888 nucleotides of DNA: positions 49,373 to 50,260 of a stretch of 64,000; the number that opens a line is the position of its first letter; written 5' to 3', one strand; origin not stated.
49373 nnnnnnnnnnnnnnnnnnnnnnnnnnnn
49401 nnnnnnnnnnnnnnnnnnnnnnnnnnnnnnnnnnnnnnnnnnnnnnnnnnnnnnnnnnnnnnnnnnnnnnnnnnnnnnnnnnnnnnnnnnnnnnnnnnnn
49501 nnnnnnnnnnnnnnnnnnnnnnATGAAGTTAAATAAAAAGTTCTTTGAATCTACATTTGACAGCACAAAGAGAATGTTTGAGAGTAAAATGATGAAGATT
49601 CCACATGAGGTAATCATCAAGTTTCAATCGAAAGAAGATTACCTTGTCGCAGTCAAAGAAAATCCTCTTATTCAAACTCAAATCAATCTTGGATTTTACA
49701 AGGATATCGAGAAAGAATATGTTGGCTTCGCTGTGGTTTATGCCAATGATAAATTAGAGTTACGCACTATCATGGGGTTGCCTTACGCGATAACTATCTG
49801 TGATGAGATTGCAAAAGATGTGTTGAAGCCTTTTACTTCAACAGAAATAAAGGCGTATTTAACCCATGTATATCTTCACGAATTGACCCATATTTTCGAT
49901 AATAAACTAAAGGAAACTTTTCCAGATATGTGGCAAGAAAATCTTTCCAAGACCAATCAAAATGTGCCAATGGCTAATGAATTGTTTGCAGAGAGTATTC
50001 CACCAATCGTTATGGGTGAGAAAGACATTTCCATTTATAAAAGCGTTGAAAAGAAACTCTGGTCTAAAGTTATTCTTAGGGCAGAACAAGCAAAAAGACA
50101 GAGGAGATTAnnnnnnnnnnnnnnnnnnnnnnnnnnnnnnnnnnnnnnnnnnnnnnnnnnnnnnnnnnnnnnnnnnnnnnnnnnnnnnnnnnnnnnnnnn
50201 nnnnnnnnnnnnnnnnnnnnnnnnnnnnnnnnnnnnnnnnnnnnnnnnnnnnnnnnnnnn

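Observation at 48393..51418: Autoregulated six-gene operon: RHH protein with tandem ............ operators, double-HTH protein, HEXXH (ImmA-like) peptidase, unknown protein, lipoprotein, XRE regulator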

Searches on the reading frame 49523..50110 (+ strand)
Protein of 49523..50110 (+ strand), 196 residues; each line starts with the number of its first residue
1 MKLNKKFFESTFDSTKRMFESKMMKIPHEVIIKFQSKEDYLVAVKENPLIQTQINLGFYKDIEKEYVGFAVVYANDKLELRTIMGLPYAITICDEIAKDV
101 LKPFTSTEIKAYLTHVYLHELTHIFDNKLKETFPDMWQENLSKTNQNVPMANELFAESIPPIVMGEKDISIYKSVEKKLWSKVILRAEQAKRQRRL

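Call 6: search_protein_families(library=pfam, proteins=[window:49523-50110:+], max_evalue=0.1)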
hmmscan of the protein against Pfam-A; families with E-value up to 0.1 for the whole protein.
window:49523-50110:+ (196 aa): 0 families

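Call 7: search_protein_families(library=phrogs, proteins=[window:49523-50110:+], max_evalue=0.01)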
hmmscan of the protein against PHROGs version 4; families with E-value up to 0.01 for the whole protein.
window:49523-50110:+ (196 aa): 0 families

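Call 12: search_dna_similar(query=window:49523-50110:+, collection=phages, mode=protein, max_rows=20, max_evalue=0.01)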
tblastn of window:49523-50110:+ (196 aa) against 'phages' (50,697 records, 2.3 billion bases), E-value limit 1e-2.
No match.

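Call 14: search_protein_families(library=padloc, proteins=[window:49523-50110:+], max_evalue=0.1)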
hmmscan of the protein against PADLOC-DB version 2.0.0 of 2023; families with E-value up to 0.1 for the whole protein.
window:49523-50110:+ (196 aa): 0 families

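Call 15: search_protein_families(library=ncbifam, proteins=[window:49523-50110:+], max_evalue=0.1)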
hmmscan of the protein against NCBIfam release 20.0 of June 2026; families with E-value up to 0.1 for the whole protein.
window:49523-50110:+ (196 aa): 1 family
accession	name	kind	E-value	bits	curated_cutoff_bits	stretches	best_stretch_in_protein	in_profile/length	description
TIGR00521.1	coaBC_dfp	equivalog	0.046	12.8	219.7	1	15-113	281-366/392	bifunctional phosphopantothenoylcysteine decarboxylase/phosphopantothenate--cysteine ligase CoaBC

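Call 16: find_homologous_proteins(query=window:49523-50110:+, max_evalue=0.001)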
Query window:49523-50110:+ (196 aa): 9 proteins with E <= 0.001 among 97 candidates.
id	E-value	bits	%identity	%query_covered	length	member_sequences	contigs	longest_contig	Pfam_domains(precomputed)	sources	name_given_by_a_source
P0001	8.0e-124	428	100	100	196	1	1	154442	-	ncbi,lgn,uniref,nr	ncbi:hypothetical protein [Paenibacillus sp. Mc5Re-14]|uniref:hypothetical protein n=1 Tax=Paenibaci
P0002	4.7e-107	374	85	100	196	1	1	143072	-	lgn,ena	-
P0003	5.4e-86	305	71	100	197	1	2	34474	-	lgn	-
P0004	1.1e-77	278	63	100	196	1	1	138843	-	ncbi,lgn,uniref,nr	ncbi:hypothetical protein BSK59_16270 [Paenibacillus odorifer]|uniref:hypothetical protein n=1 Tax=P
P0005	2.7e-73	264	58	100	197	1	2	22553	-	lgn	-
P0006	2.2e-68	247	55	99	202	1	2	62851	-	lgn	-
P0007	3.6e-63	231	54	99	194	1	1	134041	-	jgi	jgi:DNA-binding protein Fis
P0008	4.4e-53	198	48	99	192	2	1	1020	-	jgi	jgi:hypothetical protein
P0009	6.6e-48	181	58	78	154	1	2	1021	-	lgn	-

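Call 17: find_encoding_contigs(protein=P0002, flank=6000, max_places=2)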
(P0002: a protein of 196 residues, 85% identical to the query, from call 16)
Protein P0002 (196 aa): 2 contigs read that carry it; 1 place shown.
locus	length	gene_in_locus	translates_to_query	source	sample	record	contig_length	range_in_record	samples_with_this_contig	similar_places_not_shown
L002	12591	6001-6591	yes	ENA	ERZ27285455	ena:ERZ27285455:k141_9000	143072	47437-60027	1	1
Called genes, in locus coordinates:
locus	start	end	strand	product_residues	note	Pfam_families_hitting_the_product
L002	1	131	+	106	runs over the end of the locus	-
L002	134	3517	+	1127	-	PF02811:PHP, PF07733:DNA_pol3_alpha, PF17657:DNA_pol3_finger, PF14579:HHH_6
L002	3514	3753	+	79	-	-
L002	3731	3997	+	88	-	-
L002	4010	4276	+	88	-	-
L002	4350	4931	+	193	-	PF05866:RusA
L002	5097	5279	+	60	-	-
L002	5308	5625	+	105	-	-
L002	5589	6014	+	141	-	-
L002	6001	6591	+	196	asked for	-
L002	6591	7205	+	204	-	-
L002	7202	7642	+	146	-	-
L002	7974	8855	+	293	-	-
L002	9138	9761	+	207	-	-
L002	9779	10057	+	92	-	-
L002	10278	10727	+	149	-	PF04014:MazE_antitoxin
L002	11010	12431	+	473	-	-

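Call 18: find_encoding_contigs(protein=P0004, flank=6000, max_places=2)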
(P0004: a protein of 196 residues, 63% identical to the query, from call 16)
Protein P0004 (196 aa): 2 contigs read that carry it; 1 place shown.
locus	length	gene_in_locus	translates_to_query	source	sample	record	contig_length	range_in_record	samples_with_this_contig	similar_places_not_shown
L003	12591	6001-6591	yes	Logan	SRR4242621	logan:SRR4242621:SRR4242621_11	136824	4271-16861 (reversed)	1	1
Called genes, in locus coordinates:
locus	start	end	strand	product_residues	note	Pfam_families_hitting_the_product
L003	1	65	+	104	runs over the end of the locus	-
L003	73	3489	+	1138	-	PF02811:PHP, PF07733:DNA_pol3_alpha, PF17657:DNA_pol3_finger, PF14579:HHH_6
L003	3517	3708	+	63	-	-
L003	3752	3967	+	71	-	-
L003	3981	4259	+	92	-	-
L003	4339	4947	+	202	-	PF05866:RusA (weak)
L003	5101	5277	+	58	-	-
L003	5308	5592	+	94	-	-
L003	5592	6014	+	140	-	-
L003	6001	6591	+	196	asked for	-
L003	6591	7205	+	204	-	-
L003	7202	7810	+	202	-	-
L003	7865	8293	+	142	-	-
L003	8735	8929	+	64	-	-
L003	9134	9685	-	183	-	-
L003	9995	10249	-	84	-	-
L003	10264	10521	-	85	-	-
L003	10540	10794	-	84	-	-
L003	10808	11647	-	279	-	PF01510:Amidase_2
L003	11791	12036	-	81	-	-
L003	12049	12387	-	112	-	-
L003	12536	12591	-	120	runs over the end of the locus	-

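Call 19: find_encoding_contigs(protein=P0007, flank=6000, max_places=2)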
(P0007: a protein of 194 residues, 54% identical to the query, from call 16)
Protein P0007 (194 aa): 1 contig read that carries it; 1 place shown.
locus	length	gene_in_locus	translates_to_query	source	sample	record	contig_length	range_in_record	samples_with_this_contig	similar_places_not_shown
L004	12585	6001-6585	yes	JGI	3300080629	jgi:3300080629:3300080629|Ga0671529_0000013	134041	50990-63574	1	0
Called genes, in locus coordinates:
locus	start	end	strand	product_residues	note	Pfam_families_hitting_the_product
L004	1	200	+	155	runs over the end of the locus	-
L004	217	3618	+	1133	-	PF02811:PHP, PF07733:DNA_pol3_alpha, PF17657:DNA_pol3_finger, PF14579:HHH_6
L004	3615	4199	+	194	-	-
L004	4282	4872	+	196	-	PF05866:RusA (faint)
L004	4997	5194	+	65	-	-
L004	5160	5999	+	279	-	-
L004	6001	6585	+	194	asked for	-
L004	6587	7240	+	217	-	-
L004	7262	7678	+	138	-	-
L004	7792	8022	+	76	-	-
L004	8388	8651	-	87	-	-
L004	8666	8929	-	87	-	-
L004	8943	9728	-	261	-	PF01510:Amidase_2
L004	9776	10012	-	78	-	-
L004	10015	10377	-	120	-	-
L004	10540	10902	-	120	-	-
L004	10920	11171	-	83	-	-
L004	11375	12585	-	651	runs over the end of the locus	PF24517:CBM96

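Call 36: predict_structure(alignment_id=A1)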
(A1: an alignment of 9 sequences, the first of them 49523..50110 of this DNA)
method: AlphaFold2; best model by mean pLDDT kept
length: 196 residues; sequences in the alignment: 9
mean_pLDDT: 88.6   pTM: 0.85
mean pLDDT of the five models: 88.6, 88.0, 83.8, 83.0, 82.7
residues with pLDDT >= 90: 118; 70-90: 67; 50-70: 10; < 50: 1
segments of 3 or more residues with pLDDT < 50: none
pLDDT, mean of each block of 10 residues (from residue 1): 88 96 91 91 85 86 87 63 80 92 95 96 92 94 91 93 94 94 85 73
secondary structure, 60 per line:
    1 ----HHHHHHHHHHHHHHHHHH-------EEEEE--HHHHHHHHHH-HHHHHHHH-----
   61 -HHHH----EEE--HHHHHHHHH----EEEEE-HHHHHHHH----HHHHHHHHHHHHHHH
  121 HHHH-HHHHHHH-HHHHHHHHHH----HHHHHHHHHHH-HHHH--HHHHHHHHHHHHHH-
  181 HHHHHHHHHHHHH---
elements in order: H5-22 E30-34 H37-46 H48-55 H62-65 E70-72 H75-83 E88-92 H94-101 H106-124 H126-132 H134-143 H148-158 H160-163 H166-179 H181-193

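Call 39: search_solved_structures(query=A1, max_evalue=10, show_alignments=2)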
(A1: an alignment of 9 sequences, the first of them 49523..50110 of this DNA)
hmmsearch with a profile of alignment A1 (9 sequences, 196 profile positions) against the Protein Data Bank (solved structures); distinct sequences matched with E-value up to 10: 3.
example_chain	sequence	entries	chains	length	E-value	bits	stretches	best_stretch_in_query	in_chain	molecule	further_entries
9mlu_C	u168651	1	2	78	0.14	15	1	8-48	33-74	Fibronectin-binding protein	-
7ood_e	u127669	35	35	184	0.36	13.6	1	23-74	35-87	50S ribosomal protein L6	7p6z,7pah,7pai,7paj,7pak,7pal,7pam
5ovn_B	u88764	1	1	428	3.4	10.4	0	47-81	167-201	POL protein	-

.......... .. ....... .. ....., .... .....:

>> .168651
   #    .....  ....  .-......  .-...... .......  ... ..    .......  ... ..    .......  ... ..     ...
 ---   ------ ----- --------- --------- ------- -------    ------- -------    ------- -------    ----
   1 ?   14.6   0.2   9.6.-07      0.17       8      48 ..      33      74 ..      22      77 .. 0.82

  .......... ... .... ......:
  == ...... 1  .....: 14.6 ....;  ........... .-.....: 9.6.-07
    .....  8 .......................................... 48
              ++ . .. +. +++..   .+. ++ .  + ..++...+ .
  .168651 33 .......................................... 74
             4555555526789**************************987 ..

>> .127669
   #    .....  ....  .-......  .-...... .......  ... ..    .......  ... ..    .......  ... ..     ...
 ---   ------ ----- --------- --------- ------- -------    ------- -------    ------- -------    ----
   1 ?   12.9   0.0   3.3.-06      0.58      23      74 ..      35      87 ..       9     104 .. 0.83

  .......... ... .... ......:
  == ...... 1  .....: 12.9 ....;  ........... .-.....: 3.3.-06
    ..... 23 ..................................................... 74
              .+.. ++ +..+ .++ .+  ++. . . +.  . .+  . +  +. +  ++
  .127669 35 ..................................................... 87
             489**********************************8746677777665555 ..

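Call 76: search_protein_families(library=pfam, proteins=[L004:7792-8019:+, L002:5308-5622:+, L002:5589-6011:+, L003:7202-7807:+], max_evalue=0.01)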
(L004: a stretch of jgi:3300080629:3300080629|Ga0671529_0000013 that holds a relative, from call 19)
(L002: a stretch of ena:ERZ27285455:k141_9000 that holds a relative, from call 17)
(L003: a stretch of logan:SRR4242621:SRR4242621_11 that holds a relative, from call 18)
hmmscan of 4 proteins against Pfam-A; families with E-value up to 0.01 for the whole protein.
L004:7792-8019:+ (76 aa): 0 families

L002:5308-5622:+ (105 aa): 0 families

L002:5589-6011:+ (141 aa): 1 family
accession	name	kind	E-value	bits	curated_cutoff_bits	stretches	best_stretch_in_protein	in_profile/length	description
PF00249.37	Myb_DNA-binding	-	0.0095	16.5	24.4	0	99-112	6-19/46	Myb-like DNA-binding domain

L003:7202-7807:+ (202 aa): 0 families

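Call 83: search_protein_families(library=pfam, alignment_id=A1, max_evalue=10)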
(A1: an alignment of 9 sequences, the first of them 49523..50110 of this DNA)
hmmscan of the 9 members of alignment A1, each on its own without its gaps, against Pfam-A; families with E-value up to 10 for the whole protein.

A. member 1, window:49523-50110:+ (196 aa): 1 family
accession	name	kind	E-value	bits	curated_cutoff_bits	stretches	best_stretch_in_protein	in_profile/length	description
PF22340.1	TubZ_C_3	-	0.12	12.8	27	1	28-89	11-70/88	Tubulin-like protein TubZ, C-terminal domain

B. families by the number of members that match (of 9 scanned): 10 families
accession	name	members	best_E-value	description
PF06262.17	Zincin_1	2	0.14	Zincin-like metallopeptidase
PF00604.22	Flu_PB2_5th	1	0.01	Influenza RNA polymerase PB2 CAP binding domain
PF13582.12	Reprolysin_3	1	0.011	Metallo-peptidase family M12B Reprolysin-like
PF22929.2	INTS1_INTS2-bd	1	0.023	Integrator complex subunit 1, INTS2-binding domain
PF14112.11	DUF4284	1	0.037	Immunity protein 22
PF25630.1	Phycodna_minor_capsid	1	0.04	Phycodnaviridae minor capsid protein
PF11922.13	DUF3440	1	0.042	Domain of unknown function (DUF3440)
PF12256.14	TcdB_toxin_midN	1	0.081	Insecticide toxin TcdB middle/N-terminal region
PF15305.11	IFT43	1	0.091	Intraflagellar transport protein 43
PF22340.1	TubZ_C_3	1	0.12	Tubulin-like protein TubZ, C-terminal domain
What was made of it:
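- Closest known: ImmR/ImmA of ICEBs1 and Bacillus phage phi105. Different: There is no M78 signature (calls 6, 83).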
